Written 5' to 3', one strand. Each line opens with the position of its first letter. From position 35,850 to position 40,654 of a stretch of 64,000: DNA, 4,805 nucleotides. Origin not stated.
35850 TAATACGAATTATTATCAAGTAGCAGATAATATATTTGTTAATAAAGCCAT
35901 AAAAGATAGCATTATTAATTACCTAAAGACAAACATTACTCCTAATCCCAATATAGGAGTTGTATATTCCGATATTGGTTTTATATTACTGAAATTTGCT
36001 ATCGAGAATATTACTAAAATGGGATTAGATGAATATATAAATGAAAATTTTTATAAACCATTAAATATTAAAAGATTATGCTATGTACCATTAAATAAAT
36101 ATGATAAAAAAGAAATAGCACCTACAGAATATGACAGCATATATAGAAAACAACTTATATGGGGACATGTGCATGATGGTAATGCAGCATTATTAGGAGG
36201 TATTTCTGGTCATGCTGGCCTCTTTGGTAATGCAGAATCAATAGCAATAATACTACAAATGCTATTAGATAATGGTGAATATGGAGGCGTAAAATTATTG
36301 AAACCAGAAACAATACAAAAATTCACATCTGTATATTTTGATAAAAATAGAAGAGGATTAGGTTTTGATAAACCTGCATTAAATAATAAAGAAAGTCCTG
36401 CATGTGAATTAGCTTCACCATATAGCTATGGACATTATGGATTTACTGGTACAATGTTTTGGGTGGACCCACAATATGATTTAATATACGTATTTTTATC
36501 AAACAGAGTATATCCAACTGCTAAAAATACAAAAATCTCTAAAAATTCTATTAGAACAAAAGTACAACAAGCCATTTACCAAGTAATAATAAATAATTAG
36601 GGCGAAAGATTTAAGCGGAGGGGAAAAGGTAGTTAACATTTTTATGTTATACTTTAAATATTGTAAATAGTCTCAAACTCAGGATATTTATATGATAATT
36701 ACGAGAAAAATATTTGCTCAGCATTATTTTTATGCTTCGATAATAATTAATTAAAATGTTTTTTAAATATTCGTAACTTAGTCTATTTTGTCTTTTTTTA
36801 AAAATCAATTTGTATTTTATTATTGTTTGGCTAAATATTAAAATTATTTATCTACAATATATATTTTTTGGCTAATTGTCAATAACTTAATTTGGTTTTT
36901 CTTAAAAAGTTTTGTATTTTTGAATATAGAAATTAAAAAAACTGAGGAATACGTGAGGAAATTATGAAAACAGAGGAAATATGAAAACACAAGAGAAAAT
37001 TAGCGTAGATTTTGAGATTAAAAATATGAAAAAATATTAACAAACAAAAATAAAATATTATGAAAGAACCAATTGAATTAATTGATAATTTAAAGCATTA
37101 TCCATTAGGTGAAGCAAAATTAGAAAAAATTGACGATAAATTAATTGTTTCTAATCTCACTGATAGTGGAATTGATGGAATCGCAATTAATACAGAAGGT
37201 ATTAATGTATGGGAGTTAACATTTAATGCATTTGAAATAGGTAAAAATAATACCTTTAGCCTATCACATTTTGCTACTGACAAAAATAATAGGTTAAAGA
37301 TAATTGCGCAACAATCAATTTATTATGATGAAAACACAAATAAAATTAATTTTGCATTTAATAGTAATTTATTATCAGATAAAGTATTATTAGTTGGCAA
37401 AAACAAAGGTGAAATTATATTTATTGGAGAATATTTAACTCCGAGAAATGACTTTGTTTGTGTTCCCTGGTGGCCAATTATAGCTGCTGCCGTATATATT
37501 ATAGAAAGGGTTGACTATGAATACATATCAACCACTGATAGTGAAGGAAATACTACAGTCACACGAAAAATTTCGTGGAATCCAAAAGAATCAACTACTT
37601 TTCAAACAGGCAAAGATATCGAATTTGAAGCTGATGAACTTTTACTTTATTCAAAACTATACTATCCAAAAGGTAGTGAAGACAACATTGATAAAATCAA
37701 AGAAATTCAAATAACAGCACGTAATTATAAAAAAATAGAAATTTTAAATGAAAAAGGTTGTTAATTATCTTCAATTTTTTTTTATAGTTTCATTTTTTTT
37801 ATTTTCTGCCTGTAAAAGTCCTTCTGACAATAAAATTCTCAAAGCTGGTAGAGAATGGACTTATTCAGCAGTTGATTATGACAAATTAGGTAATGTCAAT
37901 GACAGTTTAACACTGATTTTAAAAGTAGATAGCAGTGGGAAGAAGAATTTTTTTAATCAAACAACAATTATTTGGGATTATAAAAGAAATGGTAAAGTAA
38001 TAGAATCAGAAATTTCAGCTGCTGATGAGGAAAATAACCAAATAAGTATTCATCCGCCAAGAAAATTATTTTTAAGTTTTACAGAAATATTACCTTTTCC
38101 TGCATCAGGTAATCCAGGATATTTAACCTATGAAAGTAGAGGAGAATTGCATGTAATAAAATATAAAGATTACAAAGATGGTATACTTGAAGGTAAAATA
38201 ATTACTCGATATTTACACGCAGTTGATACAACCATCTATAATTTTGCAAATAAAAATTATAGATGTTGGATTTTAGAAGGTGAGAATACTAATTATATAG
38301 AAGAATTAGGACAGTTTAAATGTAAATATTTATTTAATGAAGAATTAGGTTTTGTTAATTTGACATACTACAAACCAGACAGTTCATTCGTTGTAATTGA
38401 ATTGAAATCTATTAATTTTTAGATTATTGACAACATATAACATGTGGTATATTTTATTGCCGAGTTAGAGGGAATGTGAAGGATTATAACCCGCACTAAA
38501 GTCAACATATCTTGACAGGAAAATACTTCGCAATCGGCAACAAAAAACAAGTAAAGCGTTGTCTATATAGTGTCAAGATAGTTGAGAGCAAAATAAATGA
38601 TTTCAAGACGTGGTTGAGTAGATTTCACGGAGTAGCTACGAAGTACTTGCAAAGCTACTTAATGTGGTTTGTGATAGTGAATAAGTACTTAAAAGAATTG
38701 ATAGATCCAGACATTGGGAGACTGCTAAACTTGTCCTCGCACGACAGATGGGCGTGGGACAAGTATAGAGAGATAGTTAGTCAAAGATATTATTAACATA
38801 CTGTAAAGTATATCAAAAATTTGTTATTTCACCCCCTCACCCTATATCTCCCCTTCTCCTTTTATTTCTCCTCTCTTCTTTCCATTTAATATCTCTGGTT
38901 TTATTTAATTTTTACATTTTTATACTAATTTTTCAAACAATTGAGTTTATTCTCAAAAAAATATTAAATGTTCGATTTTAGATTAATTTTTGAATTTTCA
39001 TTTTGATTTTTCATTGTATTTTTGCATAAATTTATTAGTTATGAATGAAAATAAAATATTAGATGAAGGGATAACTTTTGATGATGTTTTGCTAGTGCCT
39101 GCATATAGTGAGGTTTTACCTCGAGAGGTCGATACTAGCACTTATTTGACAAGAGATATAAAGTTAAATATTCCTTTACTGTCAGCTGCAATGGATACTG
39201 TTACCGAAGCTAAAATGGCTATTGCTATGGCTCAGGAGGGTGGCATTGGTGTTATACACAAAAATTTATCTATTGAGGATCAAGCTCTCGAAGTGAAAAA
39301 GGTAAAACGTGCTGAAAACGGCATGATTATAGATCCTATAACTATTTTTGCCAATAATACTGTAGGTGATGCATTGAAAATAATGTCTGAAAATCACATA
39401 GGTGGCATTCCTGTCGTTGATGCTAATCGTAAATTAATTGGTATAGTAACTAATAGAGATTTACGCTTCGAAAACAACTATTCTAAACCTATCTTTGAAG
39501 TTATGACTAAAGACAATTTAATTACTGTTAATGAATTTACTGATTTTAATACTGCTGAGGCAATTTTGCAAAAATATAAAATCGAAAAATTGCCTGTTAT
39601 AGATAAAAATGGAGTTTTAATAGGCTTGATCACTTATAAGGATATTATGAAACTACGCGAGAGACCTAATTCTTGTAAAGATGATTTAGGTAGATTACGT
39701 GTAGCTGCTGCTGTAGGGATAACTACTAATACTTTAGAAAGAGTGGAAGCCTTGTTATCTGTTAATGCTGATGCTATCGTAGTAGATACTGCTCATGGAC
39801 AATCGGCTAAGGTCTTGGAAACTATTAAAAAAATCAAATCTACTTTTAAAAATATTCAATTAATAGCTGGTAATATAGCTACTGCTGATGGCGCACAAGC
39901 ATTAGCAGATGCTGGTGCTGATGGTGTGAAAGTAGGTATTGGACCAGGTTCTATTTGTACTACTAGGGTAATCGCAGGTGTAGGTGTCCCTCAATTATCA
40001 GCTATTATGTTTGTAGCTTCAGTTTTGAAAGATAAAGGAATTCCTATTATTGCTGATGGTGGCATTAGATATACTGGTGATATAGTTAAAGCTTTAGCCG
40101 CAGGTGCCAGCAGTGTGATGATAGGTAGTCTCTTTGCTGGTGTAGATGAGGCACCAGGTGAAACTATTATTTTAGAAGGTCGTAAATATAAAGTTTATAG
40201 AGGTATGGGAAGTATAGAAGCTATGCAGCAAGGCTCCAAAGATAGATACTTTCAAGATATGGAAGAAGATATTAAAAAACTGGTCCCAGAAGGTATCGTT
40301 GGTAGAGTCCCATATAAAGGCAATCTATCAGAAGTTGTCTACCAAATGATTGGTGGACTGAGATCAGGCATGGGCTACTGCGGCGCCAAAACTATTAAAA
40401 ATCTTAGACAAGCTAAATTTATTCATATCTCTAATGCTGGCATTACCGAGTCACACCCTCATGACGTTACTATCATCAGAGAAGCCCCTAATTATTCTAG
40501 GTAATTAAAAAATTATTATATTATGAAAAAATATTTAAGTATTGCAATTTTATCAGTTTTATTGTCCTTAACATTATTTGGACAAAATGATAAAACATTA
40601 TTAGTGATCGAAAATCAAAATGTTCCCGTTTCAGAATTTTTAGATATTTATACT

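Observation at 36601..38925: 2.3-kb islet: two unknown coupled genes plus a truncated transposase, framed by a G-rich and a C-rich repeat module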

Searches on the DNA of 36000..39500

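Call 10: search_rna_families(source=window, start=36000, end=39500, threshold=evalue, max_evalue=1)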
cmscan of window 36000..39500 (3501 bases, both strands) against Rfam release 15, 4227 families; matches with E-value up to 1: 1.
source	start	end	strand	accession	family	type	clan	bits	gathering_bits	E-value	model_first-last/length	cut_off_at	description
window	38630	38724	+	RF02211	ZFAT-AS1_1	Gene; lncRNA;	-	19.5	80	0.75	1-79/79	no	ZFAT antisense RNA 1 conserved region 1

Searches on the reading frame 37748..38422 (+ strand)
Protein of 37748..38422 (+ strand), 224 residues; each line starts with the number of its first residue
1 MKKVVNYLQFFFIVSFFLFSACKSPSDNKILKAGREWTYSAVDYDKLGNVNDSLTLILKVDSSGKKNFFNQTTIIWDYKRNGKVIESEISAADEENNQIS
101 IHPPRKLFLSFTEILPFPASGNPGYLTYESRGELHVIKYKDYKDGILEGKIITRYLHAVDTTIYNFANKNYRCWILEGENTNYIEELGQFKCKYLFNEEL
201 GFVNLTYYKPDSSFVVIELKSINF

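Call 8: search_protein_families(library=pfam, proteins=[window:37748-38422:+], max_evalue=1)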
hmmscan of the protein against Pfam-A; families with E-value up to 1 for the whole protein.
window:37748-38422:+ (224 aa): 1 family
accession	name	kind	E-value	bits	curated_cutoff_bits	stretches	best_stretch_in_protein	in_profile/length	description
PF17268.7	DUF5334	-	0.022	15.5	25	1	140-178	32-70/71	Family of unknown function (DUF5334)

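Call 9: search_protein_families(library=ncbifam, proteins=[window:37748-38422:+], max_evalue=1)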
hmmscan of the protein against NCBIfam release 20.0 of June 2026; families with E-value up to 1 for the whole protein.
window:37748-38422:+ (224 aa): 0 families

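Call 12: find_homologous_proteins(query=window:37748-38422:+, max_evalue=0.01)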
Query window:37748-38422:+ (224 aa): 12 proteins with E <= 0.01 among 158 candidates.
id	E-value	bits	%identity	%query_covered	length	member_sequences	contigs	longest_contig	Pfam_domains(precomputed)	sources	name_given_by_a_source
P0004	2.2e-141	487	96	100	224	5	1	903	-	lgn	-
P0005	4.3e-137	473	93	100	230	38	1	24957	-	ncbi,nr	ncbi:MAG: hypothetical protein QMD02_00365 [Bacteroidales bacterium]|nr:hypothetical protein [Bacter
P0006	1.0e-136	472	94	100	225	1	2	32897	-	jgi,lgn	jgi:hypothetical protein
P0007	4.5e-131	453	91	100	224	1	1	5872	-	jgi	-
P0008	3.2e-130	451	89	100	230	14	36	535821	-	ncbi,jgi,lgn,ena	ncbi:MAG: hypothetical protein WBI87_05395 [Bacteroidales bacterium]|jgi:hypothetical protein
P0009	5.7e-130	450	90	100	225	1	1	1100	-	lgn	-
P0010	4.0e-129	447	90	100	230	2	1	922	-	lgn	-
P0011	2.5e-96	340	71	100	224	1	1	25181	-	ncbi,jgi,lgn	-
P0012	2.2e-82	294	60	100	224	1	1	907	-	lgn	-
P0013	2.9e-76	274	56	100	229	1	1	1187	-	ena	-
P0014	1.4e-68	249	57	95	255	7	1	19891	-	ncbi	-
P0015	2.6e-60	222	50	89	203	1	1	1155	-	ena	-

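Call 14: find_encoding_contigs(protein=P0011, flank=8000, max_places=4)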
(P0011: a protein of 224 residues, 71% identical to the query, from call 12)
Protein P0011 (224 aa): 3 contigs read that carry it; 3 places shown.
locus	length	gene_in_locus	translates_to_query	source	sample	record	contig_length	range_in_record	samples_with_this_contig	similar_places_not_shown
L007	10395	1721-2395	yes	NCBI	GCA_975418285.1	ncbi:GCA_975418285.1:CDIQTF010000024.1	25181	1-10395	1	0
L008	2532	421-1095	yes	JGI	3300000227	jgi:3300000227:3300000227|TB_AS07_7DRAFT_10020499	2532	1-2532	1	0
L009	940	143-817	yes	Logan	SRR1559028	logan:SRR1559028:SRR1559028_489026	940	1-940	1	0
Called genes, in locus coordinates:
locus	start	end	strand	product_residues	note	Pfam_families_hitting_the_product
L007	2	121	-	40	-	?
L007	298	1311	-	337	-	PF02543:Carbam_trans_N (faint), PF00814:TsaD, PF22521:HypF_C_2 (weak)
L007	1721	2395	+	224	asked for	-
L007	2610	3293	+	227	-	PF15515:MvaI_BcnI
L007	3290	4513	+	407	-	PF03602:Cons_hypoth95 (faint)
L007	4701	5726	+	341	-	PF01180:DHO_dh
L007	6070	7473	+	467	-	PF03051:Peptidase_C1_2, PF00112:Peptidase_C1 (weak)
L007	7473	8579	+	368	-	PF00155:Aminotran_1_2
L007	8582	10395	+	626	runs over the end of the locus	PF13522:GATase_6, PF13537:GATase_7, PF00733:Asn_synthase, PF06508:QueC (faint)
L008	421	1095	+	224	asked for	-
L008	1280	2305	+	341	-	PF01180:DHO_dh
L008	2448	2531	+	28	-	?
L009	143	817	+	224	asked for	-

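Call 15: find_encoding_contigs(protein=P0014, flank=8000, max_places=4)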
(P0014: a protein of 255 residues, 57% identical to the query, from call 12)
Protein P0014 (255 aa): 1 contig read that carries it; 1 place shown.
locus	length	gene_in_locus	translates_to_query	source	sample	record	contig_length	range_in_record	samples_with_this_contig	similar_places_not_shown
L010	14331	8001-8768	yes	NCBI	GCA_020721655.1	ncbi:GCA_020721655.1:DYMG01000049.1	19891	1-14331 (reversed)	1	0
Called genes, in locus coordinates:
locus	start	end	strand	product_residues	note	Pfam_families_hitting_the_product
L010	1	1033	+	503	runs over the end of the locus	PF03853:YjeF_N, PF01256:Carb_kinase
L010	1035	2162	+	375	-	PF16115:DUF4831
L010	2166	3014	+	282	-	PF02569:Pantoate_ligase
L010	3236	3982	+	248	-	PF00149:Metallophos, PF12850:Metallophos_2 (faint)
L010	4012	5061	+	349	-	PF04245:NA37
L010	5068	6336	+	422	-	PF02844:GARS_N, PF01071:GARS_A, PF02786:CPSase_L_D2 (weak), PF02843:GARS_C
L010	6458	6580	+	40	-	-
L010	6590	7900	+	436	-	-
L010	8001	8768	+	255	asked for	-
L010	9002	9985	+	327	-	PF19992:DUF6427 (faint)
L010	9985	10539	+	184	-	PF00165:HTH_AraC (faint), PF12833:HTH_18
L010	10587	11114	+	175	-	-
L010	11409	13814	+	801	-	PF13715:CarbopepD_reg_2 (weak), PF07715:Plug, PF00593:TonB_dep_Rec_b-barrel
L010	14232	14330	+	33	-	?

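Call 33: predict_structure(alignment_id=A2)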
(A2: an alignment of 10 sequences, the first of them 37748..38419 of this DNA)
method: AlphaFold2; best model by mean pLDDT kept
length: 224 residues; sequences in the alignment: 10
mean_pLDDT: 70.8   pTM: 0.70
mean pLDDT of the five models: 70.8, 70.6, 70.3, 70.2, 66.2
residues with pLDDT >= 90: 26; 70-90: 94; 50-70: 70; < 50: 34
segments of 3 or more residues with pLDDT < 50: 1-7, 16-22, 111-114, 116-126
pLDDT, mean of each block of 10 residues (from residue 1): 45 46 58 86 90 88 67 83 84 61 53 47 48 60 61 76 93 84 66 84 83 87 88
secondary structure, 60 per line:
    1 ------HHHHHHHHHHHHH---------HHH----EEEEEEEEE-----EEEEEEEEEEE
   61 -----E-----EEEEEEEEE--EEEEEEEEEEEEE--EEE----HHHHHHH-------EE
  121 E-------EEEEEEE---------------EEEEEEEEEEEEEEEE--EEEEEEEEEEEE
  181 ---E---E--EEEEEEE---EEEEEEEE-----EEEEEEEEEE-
elements in order: H7-19 E36-44 E50-60 E72-80 E83-95 E98-100 H105-111 E119-121 E129-135 E151-166 E169-180 E191-197 E201-208 E214-223

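Call 58: fold_search(model_id=the predicted structure, library=pdb)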
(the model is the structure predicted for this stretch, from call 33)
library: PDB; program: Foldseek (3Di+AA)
matches with E <= 10: 783; with E <= 0.001: 16
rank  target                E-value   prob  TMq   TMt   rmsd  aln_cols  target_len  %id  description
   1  3fzx                  7.9e-06  1.00  0.47  0.49  10.9       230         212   12  CRYSTAL STRUCTURE OF A PUTATIVE EXPORTED PROTEIN WITH YMCC-LIKE FOLD (BF2203) FROM BACTEROIDES FRAGILIS NCTC 9343 AT 2.2 (released 2009-02-03)
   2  4fvs_E                1.7e-05  1.00  0.53  0.56   6.1       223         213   12  Crystal structure of a putative lipoprotein (BDI_3050) from Parabacteroides distasonis ATCC 8503 at 2.70 A resolution (released 2012-07-25)
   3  4fvs_A                1.9e-05  1.00  0.52  0.54   7.0       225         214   12  Crystal structure of a putative lipoprotein (BDI_3050) from Parabacteroides distasonis ATCC 8503 at 2.70 A resolution (released 2012-07-25)
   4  4ki3_D                1.5e-04  1.00  0.32  0.39  10.0       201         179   11  1.70 Angstrom resolution crystal structure of outer-membrane lipoprotein carrier protein (lolA) from Yersinia pestis C (released 2013-05-15)
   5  4ki3_G                1.5e-04  1.00  0.31  0.38  10.1       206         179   12  1.70 Angstrom resolution crystal structure of outer-membrane lipoprotein carrier protein (lolA) from Yersinia pestis C (released 2013-05-15)
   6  8orn_A                1.5e-04  1.00  0.30  0.35  11.9       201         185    9  Crystal structure of Xanthomonas campestris pv. campestris LolA-LolB complex (released 2023-07-05)
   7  2zpc                  2.2e-04  1.00  0.29  0.34  10.3       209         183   10  Crystal structure of the R43L mutant of LolA in the closed form (released 2008-08-05)
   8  4ki3_I                2.4e-04  1.00  0.34  0.41   9.5       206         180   11  1.70 Angstrom resolution crystal structure of outer-membrane lipoprotein carrier protein (lolA) from Yersinia pestis C (released 2013-05-15)
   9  2in5_B                2.5e-04  1.00  0.35  0.40  12.7       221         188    9  Crystal Structure of the hypothetical lipoprotein YmcC from Escherichia coli (K12), Northeast Structural Genomics targ (released 2006-11-07)
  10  8chx_A                3.8e-04  1.00  0.34  0.40  10.1       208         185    6  Structure and function of LolA from Vibrio cholerae (released 2023-06-21)
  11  6ntr_B                4.0e-04  1.00  0.40  0.38   9.7       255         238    7  Crystal Structure of Beta-barrel-like Protein of Domain of Unknown Function DUF1849 from Brucella abortus (released 2019-02-13)
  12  8cgm_A                4.0e-04  1.00  0.32  0.36  13.4       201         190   12  Structure of the lipoprotein transporter LolA from Porphyromonas gingivalis (released 2023-06-21)
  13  4z48_A                4.0e-04  0.97  0.29  0.27  12.5       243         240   10  Crystal structure of a DUF1329 family protein (DESPIG_00262) from Desulfovibrio piger ATCC 29098 at 1.75 A resolution (released 2015-04-22)
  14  4ki3_A                6.8e-04  1.00  0.30  0.37  10.6       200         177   10  1.70 Angstrom resolution crystal structure of outer-membrane lipoprotein carrier protein (lolA) from Yersinia pestis C (released 2013-05-15)
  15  4ki3_H                7.2e-04  1.00  0.32  0.40   9.8       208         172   12  1.70 Angstrom resolution crystal structure of outer-membrane lipoprotein carrier protein (lolA) from Yersinia pestis C (released 2013-05-15)
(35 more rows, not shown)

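Call 60: search_solved_structures(query=A2, max_evalue=10)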
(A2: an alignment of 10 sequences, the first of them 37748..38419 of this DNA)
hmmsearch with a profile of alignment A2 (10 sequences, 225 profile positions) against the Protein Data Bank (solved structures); distinct sequences matched with E-value up to 10: 1.
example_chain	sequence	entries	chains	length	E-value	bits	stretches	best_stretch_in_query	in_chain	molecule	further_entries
9r6v_A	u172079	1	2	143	0.38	13.5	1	149-186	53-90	E3 ubiquitin-protein ligase HECTD3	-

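Call 80: search_protein_families(library=padloc, proteins=[window:37748-38422:+], max_evalue=0.1)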
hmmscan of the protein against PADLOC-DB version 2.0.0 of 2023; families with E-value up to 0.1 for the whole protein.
window:37748-38422:+ (224 aa): 0 families

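Call 81: search_protein_families(library=phrogs, proteins=[window:37748-38422:+], max_evalue=0.1)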
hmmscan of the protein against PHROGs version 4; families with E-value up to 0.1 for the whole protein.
window:37748-38422:+ (224 aa): 0 families

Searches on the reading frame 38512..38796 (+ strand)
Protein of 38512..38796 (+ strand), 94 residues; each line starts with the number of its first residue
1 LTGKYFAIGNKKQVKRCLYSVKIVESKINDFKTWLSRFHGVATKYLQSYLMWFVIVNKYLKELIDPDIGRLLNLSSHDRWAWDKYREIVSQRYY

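Call 8: search_protein_families(library=pfam, proteins=[window:38512-38796:+], max_evalue=1)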
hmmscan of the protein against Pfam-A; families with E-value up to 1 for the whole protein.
window:38512-38796:+ (94 aa): 1 family
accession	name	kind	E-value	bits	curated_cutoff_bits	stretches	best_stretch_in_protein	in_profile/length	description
PF12762.13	DDE_Tnp_IS1595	-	0.044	14.2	27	1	19-51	113-146/153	ISXO2-like transposase domain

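Call 9: search_protein_families(library=ncbifam, proteins=[window:38512-38796:+], max_evalue=1)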
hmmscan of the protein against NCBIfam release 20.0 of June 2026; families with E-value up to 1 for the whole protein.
window:38512-38796:+ (94 aa): 2 families
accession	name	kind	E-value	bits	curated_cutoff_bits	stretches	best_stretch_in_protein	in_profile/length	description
NF033547.1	transpos_IS1595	equivalog_domain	3.8e-09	36.7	75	1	11-56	164-211/215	IS1595 family transposase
NF040708.3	Siroheme_Dcarb_AhbA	equivalog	0.035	13.8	140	1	15-61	61-109/144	siroheme decarboxylase subunit alpha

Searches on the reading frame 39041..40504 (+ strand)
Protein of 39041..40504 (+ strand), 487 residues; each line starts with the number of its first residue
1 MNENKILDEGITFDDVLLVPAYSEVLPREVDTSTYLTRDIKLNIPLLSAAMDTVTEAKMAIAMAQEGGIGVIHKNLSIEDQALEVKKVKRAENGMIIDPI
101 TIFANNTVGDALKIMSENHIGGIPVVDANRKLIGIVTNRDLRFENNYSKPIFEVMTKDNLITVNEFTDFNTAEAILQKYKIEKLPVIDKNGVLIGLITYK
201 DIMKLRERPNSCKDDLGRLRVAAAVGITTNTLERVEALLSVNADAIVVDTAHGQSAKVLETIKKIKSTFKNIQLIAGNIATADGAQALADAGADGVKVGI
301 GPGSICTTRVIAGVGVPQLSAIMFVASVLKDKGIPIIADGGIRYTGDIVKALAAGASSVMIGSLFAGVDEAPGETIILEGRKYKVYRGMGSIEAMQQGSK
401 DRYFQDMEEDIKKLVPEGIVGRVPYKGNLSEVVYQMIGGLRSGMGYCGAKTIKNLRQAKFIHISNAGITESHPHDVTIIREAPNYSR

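Call 84: search_protein_families(library=pfam, proteins=[window:39041-40504:+], max_evalue=0.001)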
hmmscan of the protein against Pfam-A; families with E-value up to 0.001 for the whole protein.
window:39041-40504:+ (487 aa): 8 families
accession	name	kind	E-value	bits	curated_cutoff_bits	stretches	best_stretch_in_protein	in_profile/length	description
PF00478.31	IMPDH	-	5.3e-164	545.7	25.6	1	10-474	1-345/345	IMP dehydrogenase / GMP reductase domain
PF00571.33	CBS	-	8.6e-26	90.5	24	2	95-142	5-52/57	CBS domain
PF03060.21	NMO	-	1.4e-12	48.1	28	1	211-375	82-235/331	Nitronate monooxygenase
PF01070.24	FMN_dh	-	4.8e-11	42.7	24.9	1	253-365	201-305/350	FMN-dependent dehydrogenase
PF00977.27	His_biosynth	-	3e-05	24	23.6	1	225-365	78-222/228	Histidine biosynthesis protein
PF01207.24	Dus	-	0.00025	20.7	20.4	0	325-362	176-214/311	Dihydrouridine synthase (Dus)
PF01645.23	Glu_synthase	-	0.00036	20.3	20.4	1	274-363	211-305/369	Conserved region in glutamate synthase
PF01180.27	DHO_dh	-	0.00077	19.2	27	1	321-365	226-272/291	Dihydroorotate dehydrogenase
